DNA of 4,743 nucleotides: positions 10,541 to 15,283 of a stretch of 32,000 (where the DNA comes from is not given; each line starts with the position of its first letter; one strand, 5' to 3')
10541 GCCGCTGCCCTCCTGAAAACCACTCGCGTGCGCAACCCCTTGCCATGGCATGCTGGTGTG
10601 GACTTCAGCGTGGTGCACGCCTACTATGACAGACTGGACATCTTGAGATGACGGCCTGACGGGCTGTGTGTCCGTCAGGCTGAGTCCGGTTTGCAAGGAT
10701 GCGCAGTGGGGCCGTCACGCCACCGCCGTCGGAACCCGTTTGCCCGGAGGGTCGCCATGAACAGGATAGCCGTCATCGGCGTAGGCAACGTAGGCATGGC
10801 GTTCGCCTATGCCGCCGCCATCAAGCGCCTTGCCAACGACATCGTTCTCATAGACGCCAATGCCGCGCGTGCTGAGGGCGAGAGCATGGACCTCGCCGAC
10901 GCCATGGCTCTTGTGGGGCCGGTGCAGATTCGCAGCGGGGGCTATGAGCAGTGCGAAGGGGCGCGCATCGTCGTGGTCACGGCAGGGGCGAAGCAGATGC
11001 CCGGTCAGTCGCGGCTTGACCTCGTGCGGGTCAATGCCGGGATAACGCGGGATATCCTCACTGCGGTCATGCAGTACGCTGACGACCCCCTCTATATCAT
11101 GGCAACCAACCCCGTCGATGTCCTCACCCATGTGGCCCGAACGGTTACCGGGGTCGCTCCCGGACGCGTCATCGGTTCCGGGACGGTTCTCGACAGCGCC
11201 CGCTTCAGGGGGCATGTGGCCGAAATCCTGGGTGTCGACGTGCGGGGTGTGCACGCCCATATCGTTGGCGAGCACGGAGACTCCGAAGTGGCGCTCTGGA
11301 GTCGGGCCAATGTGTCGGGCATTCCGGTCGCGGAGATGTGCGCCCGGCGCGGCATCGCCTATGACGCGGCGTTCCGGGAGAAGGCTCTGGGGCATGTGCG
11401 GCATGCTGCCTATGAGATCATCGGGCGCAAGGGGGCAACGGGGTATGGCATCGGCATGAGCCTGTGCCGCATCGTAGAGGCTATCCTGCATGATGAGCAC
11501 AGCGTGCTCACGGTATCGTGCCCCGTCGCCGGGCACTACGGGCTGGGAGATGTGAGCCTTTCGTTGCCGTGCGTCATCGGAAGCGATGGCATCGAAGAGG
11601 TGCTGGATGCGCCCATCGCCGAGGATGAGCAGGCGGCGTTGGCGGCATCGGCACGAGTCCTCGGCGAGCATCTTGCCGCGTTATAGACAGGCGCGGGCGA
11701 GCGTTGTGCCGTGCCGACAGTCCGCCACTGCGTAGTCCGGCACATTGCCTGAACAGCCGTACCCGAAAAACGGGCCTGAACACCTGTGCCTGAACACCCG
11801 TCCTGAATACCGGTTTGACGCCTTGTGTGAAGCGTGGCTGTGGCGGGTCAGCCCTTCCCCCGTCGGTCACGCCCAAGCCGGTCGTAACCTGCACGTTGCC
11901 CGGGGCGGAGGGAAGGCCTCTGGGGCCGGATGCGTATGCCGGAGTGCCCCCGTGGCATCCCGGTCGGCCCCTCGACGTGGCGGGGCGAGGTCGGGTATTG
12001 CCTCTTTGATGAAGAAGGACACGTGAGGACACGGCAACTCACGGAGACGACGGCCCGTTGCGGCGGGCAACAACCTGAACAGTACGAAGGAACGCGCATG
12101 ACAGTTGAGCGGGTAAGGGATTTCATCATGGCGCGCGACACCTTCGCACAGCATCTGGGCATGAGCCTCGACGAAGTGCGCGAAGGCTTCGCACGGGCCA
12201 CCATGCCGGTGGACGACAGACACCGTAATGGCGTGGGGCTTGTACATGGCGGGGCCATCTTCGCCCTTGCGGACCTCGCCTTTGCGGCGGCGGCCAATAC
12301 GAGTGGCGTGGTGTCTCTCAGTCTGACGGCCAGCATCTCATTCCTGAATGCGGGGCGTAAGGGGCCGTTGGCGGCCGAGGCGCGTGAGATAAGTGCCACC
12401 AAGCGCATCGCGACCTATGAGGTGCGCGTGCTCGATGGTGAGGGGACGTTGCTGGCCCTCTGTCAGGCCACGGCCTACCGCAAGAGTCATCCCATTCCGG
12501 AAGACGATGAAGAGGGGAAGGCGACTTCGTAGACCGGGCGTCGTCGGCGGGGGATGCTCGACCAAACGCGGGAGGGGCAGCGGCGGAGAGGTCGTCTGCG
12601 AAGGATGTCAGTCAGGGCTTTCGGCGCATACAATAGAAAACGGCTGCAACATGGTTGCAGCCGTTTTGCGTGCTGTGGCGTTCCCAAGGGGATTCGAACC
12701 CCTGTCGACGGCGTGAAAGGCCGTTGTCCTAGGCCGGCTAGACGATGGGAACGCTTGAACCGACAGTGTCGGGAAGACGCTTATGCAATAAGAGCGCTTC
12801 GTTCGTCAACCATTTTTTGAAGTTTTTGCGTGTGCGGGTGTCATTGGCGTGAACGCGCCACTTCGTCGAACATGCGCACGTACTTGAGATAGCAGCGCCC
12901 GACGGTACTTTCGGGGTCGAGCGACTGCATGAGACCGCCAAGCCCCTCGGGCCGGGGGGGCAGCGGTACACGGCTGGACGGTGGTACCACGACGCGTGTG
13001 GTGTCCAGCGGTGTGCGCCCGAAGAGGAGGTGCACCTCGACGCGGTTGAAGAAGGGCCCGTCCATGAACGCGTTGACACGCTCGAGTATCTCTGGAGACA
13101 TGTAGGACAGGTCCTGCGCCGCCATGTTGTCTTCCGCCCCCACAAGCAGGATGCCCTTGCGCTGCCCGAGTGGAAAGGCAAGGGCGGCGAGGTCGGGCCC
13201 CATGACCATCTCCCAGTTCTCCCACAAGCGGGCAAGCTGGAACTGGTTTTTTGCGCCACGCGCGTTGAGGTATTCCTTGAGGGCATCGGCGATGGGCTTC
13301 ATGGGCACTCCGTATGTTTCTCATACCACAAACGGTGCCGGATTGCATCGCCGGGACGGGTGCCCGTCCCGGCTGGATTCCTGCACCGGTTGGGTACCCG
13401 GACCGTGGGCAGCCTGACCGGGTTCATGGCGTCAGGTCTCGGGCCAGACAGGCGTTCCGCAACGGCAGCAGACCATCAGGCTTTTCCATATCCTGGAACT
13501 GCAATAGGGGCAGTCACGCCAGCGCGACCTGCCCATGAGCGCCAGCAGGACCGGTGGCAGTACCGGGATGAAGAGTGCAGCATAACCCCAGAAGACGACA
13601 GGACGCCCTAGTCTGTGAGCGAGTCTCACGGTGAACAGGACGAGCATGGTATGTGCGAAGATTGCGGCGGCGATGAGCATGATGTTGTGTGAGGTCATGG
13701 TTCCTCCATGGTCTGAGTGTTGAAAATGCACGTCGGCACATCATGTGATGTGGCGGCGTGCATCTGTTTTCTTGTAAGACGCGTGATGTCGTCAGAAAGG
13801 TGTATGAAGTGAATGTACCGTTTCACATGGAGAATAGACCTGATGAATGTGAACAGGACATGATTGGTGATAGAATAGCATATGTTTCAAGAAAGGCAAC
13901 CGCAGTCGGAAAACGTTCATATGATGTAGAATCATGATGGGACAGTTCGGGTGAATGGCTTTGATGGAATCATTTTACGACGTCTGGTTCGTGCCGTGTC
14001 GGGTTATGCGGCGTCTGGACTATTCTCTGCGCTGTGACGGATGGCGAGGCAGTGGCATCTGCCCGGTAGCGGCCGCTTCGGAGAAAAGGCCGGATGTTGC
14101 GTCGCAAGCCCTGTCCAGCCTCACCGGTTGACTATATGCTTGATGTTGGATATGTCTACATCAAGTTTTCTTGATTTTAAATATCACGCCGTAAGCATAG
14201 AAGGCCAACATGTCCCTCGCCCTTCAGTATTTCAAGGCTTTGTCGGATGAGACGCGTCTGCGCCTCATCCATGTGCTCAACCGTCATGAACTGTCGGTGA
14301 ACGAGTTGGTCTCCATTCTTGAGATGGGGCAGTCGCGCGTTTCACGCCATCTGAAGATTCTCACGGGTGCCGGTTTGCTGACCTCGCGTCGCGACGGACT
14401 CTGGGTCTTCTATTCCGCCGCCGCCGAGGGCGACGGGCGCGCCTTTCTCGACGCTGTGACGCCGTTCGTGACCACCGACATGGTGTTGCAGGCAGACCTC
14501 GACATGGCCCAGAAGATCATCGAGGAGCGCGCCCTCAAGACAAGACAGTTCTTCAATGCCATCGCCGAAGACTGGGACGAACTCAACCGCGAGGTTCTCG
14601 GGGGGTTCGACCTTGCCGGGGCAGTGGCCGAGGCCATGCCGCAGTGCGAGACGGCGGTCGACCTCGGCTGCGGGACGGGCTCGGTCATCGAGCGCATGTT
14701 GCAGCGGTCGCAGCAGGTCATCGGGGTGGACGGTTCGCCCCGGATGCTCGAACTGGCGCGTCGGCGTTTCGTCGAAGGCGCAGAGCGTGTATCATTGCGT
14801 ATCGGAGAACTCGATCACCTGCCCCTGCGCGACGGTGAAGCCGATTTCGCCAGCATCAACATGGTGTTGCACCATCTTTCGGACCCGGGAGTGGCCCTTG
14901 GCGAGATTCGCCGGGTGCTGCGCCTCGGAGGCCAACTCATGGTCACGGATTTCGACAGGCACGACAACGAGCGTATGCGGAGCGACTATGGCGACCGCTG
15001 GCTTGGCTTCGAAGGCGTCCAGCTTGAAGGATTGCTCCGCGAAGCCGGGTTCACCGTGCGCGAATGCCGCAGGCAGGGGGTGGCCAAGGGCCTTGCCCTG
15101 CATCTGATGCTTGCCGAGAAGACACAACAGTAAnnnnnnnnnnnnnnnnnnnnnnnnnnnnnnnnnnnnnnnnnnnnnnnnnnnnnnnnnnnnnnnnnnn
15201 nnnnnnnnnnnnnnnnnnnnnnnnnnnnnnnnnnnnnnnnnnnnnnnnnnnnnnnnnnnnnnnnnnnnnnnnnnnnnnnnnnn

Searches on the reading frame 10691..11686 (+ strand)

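Call 54: search_protein_families(library=pfam, proteins=[window:10691-11686:+], max_evalue=0.0001)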
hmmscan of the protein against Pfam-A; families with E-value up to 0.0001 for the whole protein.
window:10691-11686:+ (331 aa): 2 families
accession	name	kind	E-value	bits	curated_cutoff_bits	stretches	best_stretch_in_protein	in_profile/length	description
PF02866.23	Ldh_1_C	-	1.9e-37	129.4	22.6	1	165-327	1-166/174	lactate/malate dehydrogenase, alpha/beta C-terminal domain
PF00056.29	Ldh_1_N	-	2.2e-37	128.6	27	1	25-162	2-141/141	lactate/malate dehydrogenase, NAD binding domain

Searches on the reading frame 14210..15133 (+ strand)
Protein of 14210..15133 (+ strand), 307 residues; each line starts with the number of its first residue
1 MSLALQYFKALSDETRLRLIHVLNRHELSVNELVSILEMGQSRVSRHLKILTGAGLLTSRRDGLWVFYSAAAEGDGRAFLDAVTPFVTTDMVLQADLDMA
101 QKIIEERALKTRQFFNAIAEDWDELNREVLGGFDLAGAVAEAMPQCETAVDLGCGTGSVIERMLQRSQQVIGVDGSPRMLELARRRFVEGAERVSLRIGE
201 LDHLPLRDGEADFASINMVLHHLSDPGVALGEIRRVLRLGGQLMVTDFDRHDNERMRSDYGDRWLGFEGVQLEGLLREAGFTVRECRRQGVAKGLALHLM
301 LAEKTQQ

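Call 54: search_protein_families(library=pfam, proteins=[window:14210-15133:+], max_evalue=0.0001)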
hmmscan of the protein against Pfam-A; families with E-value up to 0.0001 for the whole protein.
window:14210-15133:+ (307 aa): 10 families
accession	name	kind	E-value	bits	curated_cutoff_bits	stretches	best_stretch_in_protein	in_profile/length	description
PF08241.18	Methyltransf_11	-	3.3e-23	82.6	21.2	1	150-244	1-94/95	Methyltransferase domain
PF13649.12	Methyltransf_25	-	5.7e-20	72.3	27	1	150-241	2-97/97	Methyltransferase domain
PF13847.12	Methyltransf_31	-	4.4e-17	62.6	27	1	148-251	6-115/145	Methyltransferase domain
PF01209.24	Ubie_methyltran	-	9.7e-15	55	20.1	1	111-260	9-166/233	ubiE/COQ5 methyltransferase family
PF13489.12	Methyltransf_23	-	1.8e-14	54.3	27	1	148-284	25-162/164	Methyltransferase domain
PF08242.18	Methyltransf_12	-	1.9e-14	54.6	30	1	150-243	1-98/98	Methyltransferase domain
PF01022.26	HTH_5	-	5e-13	49.1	22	1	13-58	1-46/47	Bacterial regulatory protein, arsR family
PF12840.13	HTH_20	-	3.1e-09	37.1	27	1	11-60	1-51/51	Helix-turn-helix domain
PF12802.13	MarR_2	-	6.3e-07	29.9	27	1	16-62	7-55/61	MarR family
PF00891.24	Methyltransf_2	-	1.9e-05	24.6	22.3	1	109-247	34-166/210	O-methyltransferase domain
